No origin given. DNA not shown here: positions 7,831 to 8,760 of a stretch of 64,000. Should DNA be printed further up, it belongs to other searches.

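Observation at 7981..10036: APS kinase without a canonical sulfurylase; the atypical HIT protein is a candidate ADP/ATP-sulfurylase and the PHP protein a candidate pAp phosphatase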

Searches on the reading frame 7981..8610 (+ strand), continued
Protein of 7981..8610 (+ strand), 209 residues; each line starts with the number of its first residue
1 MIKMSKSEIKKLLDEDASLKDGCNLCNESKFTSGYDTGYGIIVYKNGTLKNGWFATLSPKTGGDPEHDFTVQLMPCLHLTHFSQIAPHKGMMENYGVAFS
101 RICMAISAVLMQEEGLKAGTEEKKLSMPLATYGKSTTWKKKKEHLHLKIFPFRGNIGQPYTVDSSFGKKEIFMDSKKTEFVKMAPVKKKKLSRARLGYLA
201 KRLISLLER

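Call 51: find_related_loci(query=A1, collection=genome_contigs, flank=10000)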
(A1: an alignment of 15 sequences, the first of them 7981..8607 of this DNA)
Query A1 (209 aa) in genome_contigs; peptide patterns used: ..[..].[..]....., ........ (x = any residue, [..] = any of these).
74 stretches matched a pattern; 42 encode a relative of the query (tblastn E <= 1e-3); 42 distinct loci.
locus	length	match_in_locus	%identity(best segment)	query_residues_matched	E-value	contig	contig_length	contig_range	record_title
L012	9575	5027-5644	65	4-209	3e-88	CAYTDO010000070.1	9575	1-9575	MAG TPA_asm: uncultured Methanosarcinales archaeon isolate binchicken_co203_461 genome assembly, contig: k141_455929, wh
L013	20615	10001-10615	64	1-207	7e-88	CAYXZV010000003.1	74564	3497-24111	MAG TPA_asm: uncultured Methanosarcinales archaeon isolate binchicken_co201_418 genome assembly, contig: NODE_194_length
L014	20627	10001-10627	63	2-209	3e-85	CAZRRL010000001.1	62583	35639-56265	MAG TPA_asm: uncultured Methanosarcinales archaeon isolate binchicken_co251_826 genome assembly, contig: NODE_688_length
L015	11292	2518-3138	60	1-207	6e-85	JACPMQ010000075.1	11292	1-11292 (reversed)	MAG: Candidatus Woesearchaeota archaeon isolate NC_groundwater_553_Ag_S-0.1um_36_10 S35_SO-1_scaffold_597078, whole geno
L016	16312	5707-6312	62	8-208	2e-83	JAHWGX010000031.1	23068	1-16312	MAG: Candidatus Woesearchaeota archaeon isolate FT1_083 k127_26468068, whole genome shotgun sequence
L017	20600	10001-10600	60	8-207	1e-83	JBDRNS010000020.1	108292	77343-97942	MAG: archaeon isolate MEGAHIT-group-1.908 k141_13179127, whole genome shotgun sequence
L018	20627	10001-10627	62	1-208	6e-83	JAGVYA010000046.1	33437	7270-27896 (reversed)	Candidatus Woesearchaeota archaeon isolate RIFCSPLOWO2_01_FULL_35_20 rifcsplowo2_01_scaffold_3574, whole genome shotgun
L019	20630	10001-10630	60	2-209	1e-82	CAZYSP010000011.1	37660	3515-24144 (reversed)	MAG TPA_asm: uncultured Methanosarcinales archaeon isolate binchicken_co48_510 genome assembly, contig: NODE_1508_length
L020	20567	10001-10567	62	8-196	9e-81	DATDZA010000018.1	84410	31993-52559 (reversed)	MAG TPA_asm: Candidatus Nanoarchaeia archaeon isolate SMAG_U8179 k141_1482121, whole genome shotgun sequence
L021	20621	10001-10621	59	2-207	5e-80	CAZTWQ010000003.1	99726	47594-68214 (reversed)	MAG TPA_asm: uncultured Methanosarcinales archaeon isolate binchicken_co28_237 genome assembly, contig: NODE_146_length_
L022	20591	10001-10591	58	1-196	3e-78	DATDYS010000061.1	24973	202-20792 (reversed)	MAG TPA_asm: Candidatus Nanoarchaeia archaeon isolate SMAG_U8171 k141_1334617, whole genome shotgun sequence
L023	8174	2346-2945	55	8-207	2e-77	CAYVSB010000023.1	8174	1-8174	MAG TPA_asm: Candidatus Woesearchaeota archaeon isolate SRP050083_co2_409 genome assembly, contig: NODE_7469_length_8174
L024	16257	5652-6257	57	9-208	3e-76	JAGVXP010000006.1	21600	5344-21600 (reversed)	Candidatus Woesearchaeota archaeon isolate RIFCSPHIGHO2_02_FULL_36_13 rifcsphigho2_02_scaffold_4138, whole genome shotgu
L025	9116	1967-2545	58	8-200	4e-75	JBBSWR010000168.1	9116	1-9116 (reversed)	MAG: Nanoarchaeota archaeon isolate H43-bin135_1 H43_bin135_1_000000000168, whole genome shotgun sequence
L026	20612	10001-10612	56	7-208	2e-73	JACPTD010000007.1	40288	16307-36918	MAG: Candidatus Woesearchaeota archaeon isolate NC_groundwater_723_Ag_S-0.2um_38_8 S36_SO-2_scaffold_130177, whole genom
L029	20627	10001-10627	55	2-207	8e-72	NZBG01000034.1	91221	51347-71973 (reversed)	MAG: Candidatus Woesearchaeota archaeon isolate ARS1419 MHASMcontig_191794, whole genome shotgun sequence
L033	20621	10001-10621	55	3-207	4e-71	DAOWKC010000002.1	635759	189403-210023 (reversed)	MAG TPA_asm: Candidatus Woesearchaeota archaeon isolate CSMAG_2085 CSMAG_2085_k141_456089_length_635759_cov_22.4599, who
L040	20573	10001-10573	52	19-209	3e-60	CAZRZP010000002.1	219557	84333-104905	MAG TPA_asm: uncultured Methanosarcinales archaeon isolate SRP200020_co5_201 genome assembly, contig: NODE_50_length_219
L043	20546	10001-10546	51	21-207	7e-56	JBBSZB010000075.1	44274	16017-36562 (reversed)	MAG: Nanoarchaeota archaeon isolate H51-bin106_1 H51_bin106_1_000000000075, whole genome shotgun sequence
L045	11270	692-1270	46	21-209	2e-55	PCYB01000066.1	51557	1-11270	MAG: Candidatus Woesearchaeota archaeon CG10_big_fil_rev_8_21_14_0_10_36_11 CG10_8_21_14_0.10_scaffold_374_c, whole geno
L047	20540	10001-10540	47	19-207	1e-51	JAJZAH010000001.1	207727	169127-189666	MAG: Nanoarchaeota archaeon isolate FK5.bin88 NODE_34_length_207727_cov_1.852331, whole genome shotgun sequence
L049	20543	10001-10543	49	23-207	1e-49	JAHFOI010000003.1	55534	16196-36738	MAG: Candidatus Woesearchaeota archaeon isolate nzgw50 NODE_330_length_55535_cov_3.869257, whole genome shotgun sequence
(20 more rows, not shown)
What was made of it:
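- Tried and rejected: The closer alignment A1 worked (call 51).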

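Call 60: search_protein_families(library=pfam, max_evalue=0.01, proteins=[L047:11276-12076:-, L047:6899-7738:+, L047:10543-11289:+, L018:10635-11450:+, L017:10617-11909:+, L040:5443-8760:+, L029:11551-12414:+, L033:2899-3948:+, L033:5191-6165:+, L033:6468-7856:+])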
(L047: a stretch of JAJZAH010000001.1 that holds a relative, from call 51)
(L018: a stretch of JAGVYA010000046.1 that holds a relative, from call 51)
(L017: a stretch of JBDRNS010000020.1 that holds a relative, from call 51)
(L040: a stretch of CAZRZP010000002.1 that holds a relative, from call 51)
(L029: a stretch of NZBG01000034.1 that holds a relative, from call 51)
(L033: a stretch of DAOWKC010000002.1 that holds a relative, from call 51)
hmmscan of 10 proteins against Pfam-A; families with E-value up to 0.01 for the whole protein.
L047:11276-12076:- (266 aa): 2 families
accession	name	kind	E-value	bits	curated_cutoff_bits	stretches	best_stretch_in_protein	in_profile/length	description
PF03567.20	Sulfotransfer_2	-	3.8e-09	37.5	22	1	73-246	80-252/252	Sulfotransferase family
PF00685.33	Sulfotransfer_1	-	0.0064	16.4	22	0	51-107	68-124/255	Sulfotransferase domain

L047:6899-7738:+ (279 aa): 5 families
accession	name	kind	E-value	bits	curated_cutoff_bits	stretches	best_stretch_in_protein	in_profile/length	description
PF05050.19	Methyltransf_21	-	8.5e-24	85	22.7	1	108-247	1-148/173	Methyltransferase FkbM domain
PF02475.24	TRM5-TYW2_MTfase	-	1.7e-06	28.5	28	1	105-165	39-99/164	TRM5/TYW2 methyltransferase domain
PF05575.17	V_cholerae_RfbT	-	0.00036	20.4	27.9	1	106-231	83-209/286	Vibrio cholerae RfbT protein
PF13578.12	Methyltransf_24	-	0.0068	17.7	26.3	0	108-239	2-94/105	Methyltransferase domain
PF01135.25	PCMT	-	0.0088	16.3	20.3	0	106-156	77-127/210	Protein-L-isoaspartate(D-aspartate) O-methyltransferase (PCMT)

L047:10543-11289:+ (248 aa): 1 family
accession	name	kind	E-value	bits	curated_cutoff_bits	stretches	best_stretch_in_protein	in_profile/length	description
PF01966.28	HD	-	0.00046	20.9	22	1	84-195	23-108/116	HD domain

L018:10635-11450:+ (271 aa): 2 families
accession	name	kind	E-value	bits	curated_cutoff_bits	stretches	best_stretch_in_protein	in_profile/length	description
PF00702.32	Hydrolase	-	0.0042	17.9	26.4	0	3-124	1-141/191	haloacid dehalogenase-like hydrolase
PF03770.22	IPK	-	0.0052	17.2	22.2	0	111-144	114-147/190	Inositol polyphosphate kinase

L017:10617-11909:+ (430 aa): 16 families
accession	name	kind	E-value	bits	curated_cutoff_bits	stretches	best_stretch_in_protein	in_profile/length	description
PF00459.30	Inositol_P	-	1.7e-50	172.5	27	1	6-255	8-270/271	Inositol monophosphatase family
PF01583.26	APS_kinase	-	4.5e-45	153.9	21.1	1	258-409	1-151/152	Adenylylsulphate kinase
PF08433.16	KTI12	-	4.3e-09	36.7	22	1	261-316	3-59/271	Chromatin associated protein KTI12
PF03308.22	MeaB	-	5.3e-06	26.1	23.1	1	247-293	22-67/273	Methylmalonyl Co-A mutase-associated GTPase MeaB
PF13207.12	AAA_17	-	1.3e-05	25.9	27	1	265-319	1-52/136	AAA domain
PF13238.12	AAA_18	-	8e-05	23.5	29.4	1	262-328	1-68/128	AAA domain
PF13671.12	AAA_33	-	0.00031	21.5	27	1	261-321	1-56/143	AAA domain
PF03266.21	NTPase_1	-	0.00044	20.6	23.9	1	262-319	2-58/168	NTPase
PF06414.18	Zeta_toxin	-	0.00056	19.8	22.3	1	257-301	14-57/199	Zeta toxin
PF00448.28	SRP54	-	0.00095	19.3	22.7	1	260-311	2-53/196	SRP54-type protein, GTPase domain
PF10609.15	ParA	-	0.0012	18.8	27.1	1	271-328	16-73/246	NUBPL iron-transfer P-loop NTPase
PF20720.3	nSTAND3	-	0.0015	18.7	27.2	1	246-302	5-59/155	Novel STAND NTPase 3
PF01591.24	6PF2K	-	0.0015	18.3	27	1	256-330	10-87/223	6-phosphofructo-2-kinase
PF24883.2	NPHP3_N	-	0.0016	19.1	24.8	1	256-291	19-54/164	Nephrocystin 3, N-terminal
PF01656.29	CbiA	-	0.0021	18.4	25.4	1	270-334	10-73/125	CobQ/CobB/MinD/ParA nucleotide binding domain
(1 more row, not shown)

L040:5443-8760:+ (1105 aa): 4 families
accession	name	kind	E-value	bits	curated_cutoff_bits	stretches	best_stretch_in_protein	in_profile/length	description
PF01663.27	Phosphodiest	-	8.8e-38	131.2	23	1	4-392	1-323/342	Type I phosphodiesterase / nucleotide pyrophosphatase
PF01909.29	NTP_transf_2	-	0.0016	19.2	21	1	898-927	22-54/93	Nucleotidyltransferase domain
PF01966.28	HD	-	0.0058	17.4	22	0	567-659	20-111/116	HD domain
PF00884.28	Sulfatase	-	0.0091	15.8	25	0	235-265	209-244/301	Sulfatase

L029:11551-12414:+ (287 aa): 1 family
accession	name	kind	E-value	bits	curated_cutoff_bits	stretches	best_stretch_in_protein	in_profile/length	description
PF01066.26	CDP-OH_P_transf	-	2.5e-10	41.4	22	1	47-163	3-108/152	CDP-alcohol phosphatidyltransferase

L033:2899-3948:+ (349 aa): 2 families
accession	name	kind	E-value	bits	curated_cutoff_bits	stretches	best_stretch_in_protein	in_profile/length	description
PF13469.12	Sulfotransfer_3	-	8.7e-14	52.7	27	1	44-191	2-138/216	Sulfotransferase family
PF00685.33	Sulfotransfer_1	-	1e-07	32.1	22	1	44-304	4-185/255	Sulfotransferase domain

L033:5191-6165:+ (324 aa): 2 families
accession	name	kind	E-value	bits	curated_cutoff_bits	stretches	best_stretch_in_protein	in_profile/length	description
PF00685.33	Sulfotransfer_1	-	1.2e-06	28.6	22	1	109-302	55-233/255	Sulfotransferase domain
PF13469.12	Sulfotransfer_3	-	0.0069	17.1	27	0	202-263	153-214/216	Sulfotransferase family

L033:6468-7856:+ (462 aa): 1 family
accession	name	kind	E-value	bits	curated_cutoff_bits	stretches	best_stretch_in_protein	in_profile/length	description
PF01663.27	Phosphodiest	-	2.3e-38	133.1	23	1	4-388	1-323/342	Type I phosphodiesterase / nucleotide pyrophosphatase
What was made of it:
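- Sulfotransferases scoring above Pfam cut-offs are in the loci (call 60).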
